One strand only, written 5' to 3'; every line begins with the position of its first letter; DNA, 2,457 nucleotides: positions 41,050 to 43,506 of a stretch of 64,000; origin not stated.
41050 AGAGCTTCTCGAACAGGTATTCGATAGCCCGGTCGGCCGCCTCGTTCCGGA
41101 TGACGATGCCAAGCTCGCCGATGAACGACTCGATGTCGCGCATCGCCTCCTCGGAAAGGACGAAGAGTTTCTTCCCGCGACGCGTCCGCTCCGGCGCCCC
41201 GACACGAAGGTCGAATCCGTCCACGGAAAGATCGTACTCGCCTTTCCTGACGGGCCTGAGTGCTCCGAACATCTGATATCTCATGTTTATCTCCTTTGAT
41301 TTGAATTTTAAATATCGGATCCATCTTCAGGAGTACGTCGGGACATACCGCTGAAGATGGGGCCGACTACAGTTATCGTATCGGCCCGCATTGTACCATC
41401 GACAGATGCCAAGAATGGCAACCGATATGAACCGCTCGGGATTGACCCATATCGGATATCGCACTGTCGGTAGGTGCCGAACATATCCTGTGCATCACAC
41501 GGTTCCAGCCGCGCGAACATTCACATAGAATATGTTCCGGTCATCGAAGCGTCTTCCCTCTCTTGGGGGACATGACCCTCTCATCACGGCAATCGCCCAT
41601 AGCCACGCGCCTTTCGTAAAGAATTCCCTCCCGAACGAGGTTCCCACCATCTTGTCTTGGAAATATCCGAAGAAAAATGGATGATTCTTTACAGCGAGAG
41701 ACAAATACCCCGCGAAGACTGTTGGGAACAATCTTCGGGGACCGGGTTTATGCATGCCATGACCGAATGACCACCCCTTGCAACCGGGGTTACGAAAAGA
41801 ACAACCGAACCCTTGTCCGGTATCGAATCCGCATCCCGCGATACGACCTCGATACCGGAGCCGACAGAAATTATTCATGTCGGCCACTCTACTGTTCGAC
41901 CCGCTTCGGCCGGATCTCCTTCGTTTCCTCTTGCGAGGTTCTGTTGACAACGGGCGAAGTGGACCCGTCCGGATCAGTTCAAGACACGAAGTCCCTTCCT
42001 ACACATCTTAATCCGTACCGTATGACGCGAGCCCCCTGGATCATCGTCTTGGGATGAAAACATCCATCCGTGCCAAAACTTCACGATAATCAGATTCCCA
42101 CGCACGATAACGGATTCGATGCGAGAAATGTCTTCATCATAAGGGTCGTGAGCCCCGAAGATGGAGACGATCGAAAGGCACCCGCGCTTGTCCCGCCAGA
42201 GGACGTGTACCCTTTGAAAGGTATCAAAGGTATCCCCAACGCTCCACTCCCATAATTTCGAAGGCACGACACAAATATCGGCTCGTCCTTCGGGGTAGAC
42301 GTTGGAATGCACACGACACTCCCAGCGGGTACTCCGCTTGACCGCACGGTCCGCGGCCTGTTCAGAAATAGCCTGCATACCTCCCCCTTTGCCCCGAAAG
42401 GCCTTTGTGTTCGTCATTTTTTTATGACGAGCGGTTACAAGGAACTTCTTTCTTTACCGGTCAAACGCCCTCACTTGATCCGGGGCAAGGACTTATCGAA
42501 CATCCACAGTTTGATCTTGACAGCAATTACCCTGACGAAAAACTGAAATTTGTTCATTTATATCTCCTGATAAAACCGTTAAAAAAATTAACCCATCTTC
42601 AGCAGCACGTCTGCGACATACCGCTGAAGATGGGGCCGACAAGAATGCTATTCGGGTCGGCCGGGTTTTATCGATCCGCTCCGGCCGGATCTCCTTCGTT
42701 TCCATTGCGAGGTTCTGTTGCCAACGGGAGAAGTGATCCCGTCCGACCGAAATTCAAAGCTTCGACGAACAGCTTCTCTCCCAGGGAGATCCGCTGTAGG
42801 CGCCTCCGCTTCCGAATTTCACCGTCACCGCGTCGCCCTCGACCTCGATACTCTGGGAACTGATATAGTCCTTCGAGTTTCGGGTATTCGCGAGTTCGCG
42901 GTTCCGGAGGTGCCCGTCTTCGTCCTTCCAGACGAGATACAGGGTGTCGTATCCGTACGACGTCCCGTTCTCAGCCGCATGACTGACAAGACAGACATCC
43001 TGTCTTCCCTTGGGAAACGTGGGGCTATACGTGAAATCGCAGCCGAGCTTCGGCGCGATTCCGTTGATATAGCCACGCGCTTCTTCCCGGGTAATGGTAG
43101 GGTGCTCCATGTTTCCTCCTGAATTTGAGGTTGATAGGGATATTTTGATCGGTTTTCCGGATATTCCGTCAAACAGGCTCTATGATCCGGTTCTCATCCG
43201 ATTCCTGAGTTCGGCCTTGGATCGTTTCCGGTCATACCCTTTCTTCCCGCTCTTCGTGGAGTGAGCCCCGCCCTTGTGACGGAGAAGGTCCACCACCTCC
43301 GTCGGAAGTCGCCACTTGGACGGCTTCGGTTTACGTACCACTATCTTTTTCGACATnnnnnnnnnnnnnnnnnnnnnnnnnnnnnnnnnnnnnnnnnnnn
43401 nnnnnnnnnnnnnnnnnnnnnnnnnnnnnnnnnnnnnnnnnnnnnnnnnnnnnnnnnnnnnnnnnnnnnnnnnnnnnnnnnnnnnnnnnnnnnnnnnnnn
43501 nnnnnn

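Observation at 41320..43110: Tandem paralogous small genes, each followed by the same structured 3'-UTR box, and a three-copy double-hairpin element family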

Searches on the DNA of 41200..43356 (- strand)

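Call 9: search_rna_families(source=window, start=41200, end=43300, threshold=evalue, max_evalue=10)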
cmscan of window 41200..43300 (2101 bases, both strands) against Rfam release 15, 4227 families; matches with E-value up to 10: 6.
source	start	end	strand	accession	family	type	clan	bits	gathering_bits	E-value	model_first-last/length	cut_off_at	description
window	42485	42572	+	RF01561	DdR11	Gene; snRNA; snoRNA; CD-box;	-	19.3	65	1.2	1-76/76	no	Dictyostelium snoRNA DdR11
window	42772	42818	+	RF01341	CRISPR-DR30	Gene; CRISPR;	-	18.4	50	3.4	1-38/38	no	CRISPR RNA direct repeat element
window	42590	42636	-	RF04202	MIR5380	Gene; miRNA;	-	17.3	150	5.4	1-137/137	no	MIR5380 microRNA precursor family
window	43074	43146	+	RF02784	SorX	Gene; sRNA;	-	16.8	46.6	0.86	1-73/73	no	Singlet oxygen resistance RNA X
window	43235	43300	-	RF02937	Clostridiales-2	Gene; sRNA;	-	16.3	58.6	1.6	17-82/82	5'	Clostridiales-2 RNA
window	41282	41332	-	RF03012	Mu-gpT-DE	Gene; sRNA;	-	14.2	49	6.8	1-53/53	no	Mu-gpT-DE RNA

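Call 49: build_rna_model(alignment_id=A4, structure=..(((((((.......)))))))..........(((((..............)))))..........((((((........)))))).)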
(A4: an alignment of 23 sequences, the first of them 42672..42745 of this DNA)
Model R1 built from alignment A4 (23 sequences, 88 columns); structure: as given.
model positions 75; base pairs 17; branch points 2; effective number of sequences 1.85; information 0.754 bits per position. Calibrated on 0.2 Mb of random sequence (short: E-values are rough).
structure used (alignment columns):
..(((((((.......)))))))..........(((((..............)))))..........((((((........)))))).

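Call 50: build_rna_model(alignment_id=A3, structure=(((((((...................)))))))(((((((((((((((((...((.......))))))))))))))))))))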
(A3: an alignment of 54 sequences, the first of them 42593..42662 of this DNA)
Model R2 built from alignment A3 (54 sequences, 81 columns); structure: as given.
model positions 68; base pairs 26; branch points 1; effective number of sequences 6.31; information 0.827 bits per position. Calibrated on 0.2 Mb of random sequence (short: E-values are rough).
structure used (alignment columns):
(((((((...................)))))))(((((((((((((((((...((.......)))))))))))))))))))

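Call 51: search_with_rna_model(model_id=R2, sources=[window, L001, L002, L003, L037, L053, L056, L058, L059, L060, L061, L062, L063, L064, L065, L066, L005, L006, L007, L010, L012, L013, L016, L018, L020, L028, L049], max_evalue=0.1)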
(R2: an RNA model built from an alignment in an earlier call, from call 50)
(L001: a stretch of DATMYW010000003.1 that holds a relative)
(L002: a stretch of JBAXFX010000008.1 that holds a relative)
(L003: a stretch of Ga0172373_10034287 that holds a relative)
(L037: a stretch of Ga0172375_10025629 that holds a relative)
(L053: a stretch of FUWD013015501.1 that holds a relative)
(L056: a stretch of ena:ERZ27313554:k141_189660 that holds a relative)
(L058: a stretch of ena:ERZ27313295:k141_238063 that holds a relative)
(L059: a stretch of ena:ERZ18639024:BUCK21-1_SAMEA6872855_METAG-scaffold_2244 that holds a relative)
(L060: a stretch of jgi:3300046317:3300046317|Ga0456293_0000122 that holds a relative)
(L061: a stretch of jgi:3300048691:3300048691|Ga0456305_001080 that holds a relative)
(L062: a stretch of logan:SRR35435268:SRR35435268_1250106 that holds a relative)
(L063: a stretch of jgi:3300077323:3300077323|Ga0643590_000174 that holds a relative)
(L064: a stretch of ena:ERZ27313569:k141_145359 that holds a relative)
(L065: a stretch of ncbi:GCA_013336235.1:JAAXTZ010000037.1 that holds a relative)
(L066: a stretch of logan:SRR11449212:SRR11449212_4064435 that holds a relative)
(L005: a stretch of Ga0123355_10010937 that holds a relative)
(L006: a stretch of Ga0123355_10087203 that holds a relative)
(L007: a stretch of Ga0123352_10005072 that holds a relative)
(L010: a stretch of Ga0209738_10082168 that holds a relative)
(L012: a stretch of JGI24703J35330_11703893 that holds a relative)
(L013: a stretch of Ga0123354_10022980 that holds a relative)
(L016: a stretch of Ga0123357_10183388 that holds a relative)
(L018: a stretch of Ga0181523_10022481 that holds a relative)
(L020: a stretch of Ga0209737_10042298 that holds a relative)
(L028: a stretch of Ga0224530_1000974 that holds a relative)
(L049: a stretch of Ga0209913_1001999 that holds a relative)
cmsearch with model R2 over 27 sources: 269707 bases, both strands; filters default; matches with E-value up to 0.1: 138.
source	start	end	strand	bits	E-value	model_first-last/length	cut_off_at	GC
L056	11052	11119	+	88.7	1.7e-16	1-68/68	no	0.5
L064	3061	3128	+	88.2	2.2e-16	1-68/68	no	0.47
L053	2107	2174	+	86.6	4.9e-16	1-68/68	no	0.51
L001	997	1064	-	86.1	6.3e-16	1-68/68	no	0.6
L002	1195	1262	-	85.7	7.4e-16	1-68/68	no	0.54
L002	2938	3005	-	84.4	1.4e-15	1-68/68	no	0.5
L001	5671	5738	-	83.9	1.8e-15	1-68/68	no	0.56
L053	1266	1333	+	83.8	1.9e-15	1-68/68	no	0.54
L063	15535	15604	+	83.6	2.1e-15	1-68/68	no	0.54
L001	4624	4691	-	83.6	2.1e-15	1-68/68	no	0.57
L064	4625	4692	+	82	4.6e-15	1-68/68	no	0.49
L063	18290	18359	+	81.6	5.5e-15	1-68/68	no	0.51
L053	1719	1785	+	80.7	8.8e-15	1-68/68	no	0.54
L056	11721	11788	+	80.6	8.9e-15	1-68/68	no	0.54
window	42593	42662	-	80.6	9.2e-15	1-68/68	no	0.59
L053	3071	3139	+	79.7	1.4e-14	1-68/68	no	0.62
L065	8487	8554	+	79.2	1.8e-14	1-68/68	no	0.68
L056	9986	10055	+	76.2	8.1e-14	1-68/68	no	0.54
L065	5562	5629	+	75.7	1e-13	1-68/68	no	0.63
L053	3554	3623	+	75.4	1.2e-13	1-68/68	no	0.51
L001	1963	2030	-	74.7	1.7e-13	1-68/68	no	0.62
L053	3896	3962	+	74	2.3e-13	1-68/68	no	0.54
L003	725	793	-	73.7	2.6e-13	1-68/68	no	0.58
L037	4015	4083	+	73.7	2.6e-13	1-68/68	no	0.58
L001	2893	2961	-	73.5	3e-13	1-68/68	no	0.61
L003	129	198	-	73.4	3.1e-13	1-68/68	no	0.57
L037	4610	4679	+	73.4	3.1e-13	1-68/68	no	0.57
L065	7049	7117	+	73.2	3.3e-13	1-68/68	no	0.57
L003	1589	1657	-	73.1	3.6e-13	1-68/68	no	0.61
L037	3151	3219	+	73.1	3.6e-13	1-68/68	no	0.61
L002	1611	1680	-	72.7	4.4e-13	1-68/68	no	0.56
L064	3564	3630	+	72.2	5.5e-13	1-68/68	no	0.55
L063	12114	12182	+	72.1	5.8e-13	1-68/68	no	0.55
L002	3308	3376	-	71.8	6.7e-13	1-68/68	no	0.54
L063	16576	16645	+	71.4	8.4e-13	1-68/68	no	0.5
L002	604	667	-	70.9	1.1e-12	1-68/68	no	0.56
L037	5691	5758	+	70.5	1.3e-12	1-68/68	no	0.57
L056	10621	10689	+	68.7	3.2e-12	1-68/68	no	0.46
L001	2443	2512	-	68.3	3.9e-12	1-68/68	no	0.63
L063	12497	12566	+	67.6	5.4e-12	1-68/68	no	0.49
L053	817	885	+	67.5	5.5e-12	1-68/68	no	0.55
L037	5095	5165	+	66.7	8.3e-12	1-68/68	no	0.58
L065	8003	8072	+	66.5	9.2e-12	1-68/68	no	0.63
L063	14529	14596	+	66.4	9.6e-12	1-68/68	no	0.53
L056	9615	9683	+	65.9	1.2e-11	1-68/68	no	0.57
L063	17249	17315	+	64.3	2.7e-11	1-68/68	no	0.54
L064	1379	1444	+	64.1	3e-11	1-68/68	no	0.45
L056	12204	12270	+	62.5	6.5e-11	1-68/68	no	0.46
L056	8506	8571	+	61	1.4e-10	1-68/68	no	0.5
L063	10763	10828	+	61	1.4e-10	1-68/68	no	0.5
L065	7544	7614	+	59.8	2.4e-10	1-68/68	no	0.59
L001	6280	6345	-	58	6e-10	1-68/68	no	0.61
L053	6955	7026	+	53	6.7e-09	1-68/68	no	0.33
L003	2173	2238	-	52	1.1e-08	1-68/68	no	0.58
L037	2570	2635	+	52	1.1e-08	1-68/68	no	0.58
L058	8933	9003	+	50.1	2.8e-08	1-68/68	no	0.37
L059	3646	3716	+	50.1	2.8e-08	1-68/68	no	0.37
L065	4956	5021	+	49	4.8e-08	1-68/68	no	0.53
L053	3099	3153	-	39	6.5e-06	1-68/68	no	0.47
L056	11079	11132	-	38.3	9.1e-06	1-68/68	no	0.41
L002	1593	1651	+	38.2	9.4e-06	1-68/68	no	0.42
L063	10788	10847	-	37.3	1.5e-05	1-68/68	no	0.43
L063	12526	12578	-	36.8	1.9e-05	1-68/68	no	0.38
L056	8531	8590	-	36.3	2.4e-05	1-68/68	no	0.42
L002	586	644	+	35.9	2.9e-05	1-68/68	no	0.36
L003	1163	1228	-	35.5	3.5e-05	1-68/68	no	0.5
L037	3580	3645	+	35.5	3.5e-05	1-68/68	no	0.5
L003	113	169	+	35.4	3.7e-05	1-68/68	no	0.51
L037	4639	4695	-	35.4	3.7e-05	1-68/68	no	0.51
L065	5589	5638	-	35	4.7e-05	1-68/68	no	0.56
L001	3313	3378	-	34.9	4.8e-05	1-68/68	no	0.58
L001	2423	2483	+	34.5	5.8e-05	1-68/68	no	0.51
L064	1404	1460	-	34.4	6.2e-05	1-68/68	no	0.4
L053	2134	2188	-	34.3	6.5e-05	1-68/68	no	0.47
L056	10015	10069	-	34.2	6.9e-05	1-68/68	no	0.45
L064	3088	3141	-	33.7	8.4e-05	1-68/68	no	0.43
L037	5122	5179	-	33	0.00012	1-68/68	no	0.45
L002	1182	1235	+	32.5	0.00015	1-68/68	no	0.48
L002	2918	2978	+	32.4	0.00016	1-68/68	no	0.41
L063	15564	15618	-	32.3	0.00017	1-68/68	no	0.44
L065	8514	8567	-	32.1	0.00019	1-68/68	no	0.56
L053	3922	3975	-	32.1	0.00019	1-68/68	no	0.43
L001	5667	5711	+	32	0.0002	1-68/68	no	0.51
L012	1841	1909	-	31.6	0.00024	1-68/68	no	0.49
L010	898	970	+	31.2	0.0003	1-68/68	no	0.45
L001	4611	4664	+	30.9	0.00035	1-68/68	no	0.48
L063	14556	14609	-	30.7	0.00037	1-68/68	no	0.35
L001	1950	2003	+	30.1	0.0005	1-68/68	no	0.48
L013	1839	1903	+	29.5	0.00069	1-68/68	no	0.48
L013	7930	7994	-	29.5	0.00069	1-68/68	no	0.48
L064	4652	4705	-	29.5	0.00069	1-68/68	no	0.43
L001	984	1037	+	29.1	0.00081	1-68/68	no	0.54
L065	8032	8085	-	28.7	0.001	1-68/68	no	0.54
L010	935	999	-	28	0.0014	1-68/68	no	0.52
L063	18319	18381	-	27.9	0.0015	1-68/68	no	0.4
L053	1293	1349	-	27.7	0.0016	1-68/68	no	0.46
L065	7573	7617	-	26.2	0.0035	1-68/68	no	0.58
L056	11748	11806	-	26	0.0038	1-68/68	no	0.37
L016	1394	1461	+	25.7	0.0045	1-68/68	no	0.51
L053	3583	3640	-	25.2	0.0055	1-68/68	no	0.4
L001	2890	2934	+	25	0.006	1-68/68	no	0.6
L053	1745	1794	-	25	0.0061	1-68/68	no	0.5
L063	17275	17324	-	24.8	0.0068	1-68/68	no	0.52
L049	4244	4300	-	24.5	0.0077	1-68/68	no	0.58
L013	1868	1932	-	24.5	0.0077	1-68/68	no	0.52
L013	7901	7965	+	24.5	0.0077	1-68/68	no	0.52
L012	1827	1880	+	24.2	0.0092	1-68/68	no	0.39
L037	5720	5756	-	23.1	0.016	30-66/68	no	0.54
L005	9187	9238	+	23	0.016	1-68/68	no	0.52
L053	1241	1292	-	23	0.016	1-68/68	no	0.46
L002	2979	3017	+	22.7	0.019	1-68/68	no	0.44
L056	10648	10712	-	22.4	0.022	1-68/68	no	0.46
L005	9202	9267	-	22.2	0.025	1-68/68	no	0.5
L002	3306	3349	+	22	0.027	1-68/68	no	0.57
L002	3350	3389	+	21.8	0.03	1-68/68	no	0.43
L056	11039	11078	-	21.8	0.03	1-68/68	no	0.43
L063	16605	16658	-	21.8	0.03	1-68/68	no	0.35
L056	9642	9685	-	21.4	0.036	1-68/68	no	0.55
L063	12141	12184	-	21.3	0.038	1-68/68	no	0.55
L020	2626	2691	+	21.2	0.039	1-68/68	no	0.52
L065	7076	7130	-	21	0.043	1-68/68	no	0.53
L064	3041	3087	-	20.8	0.049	1-68/68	no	0.36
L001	1038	1090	+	20.5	0.055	1-68/68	no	0.43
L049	4230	4277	+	20.4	0.058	1-68/68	no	0.56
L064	4614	4651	-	20.2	0.064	1-68/68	no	0.5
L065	6997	7075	-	19.9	0.073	1-68/68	no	0.48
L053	6982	7041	-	19.9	0.073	1-68/68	no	0.23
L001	2935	2973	+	19.5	0.09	1-68/68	no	0.59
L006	2516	2569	-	19.5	0.092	1-68/68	no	0.52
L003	320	366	-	19.4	0.093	1-68/68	no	0.6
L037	4442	4488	+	19.4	0.093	1-68/68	no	0.6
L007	1257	1320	-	19.4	0.097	1-68/68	no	0.53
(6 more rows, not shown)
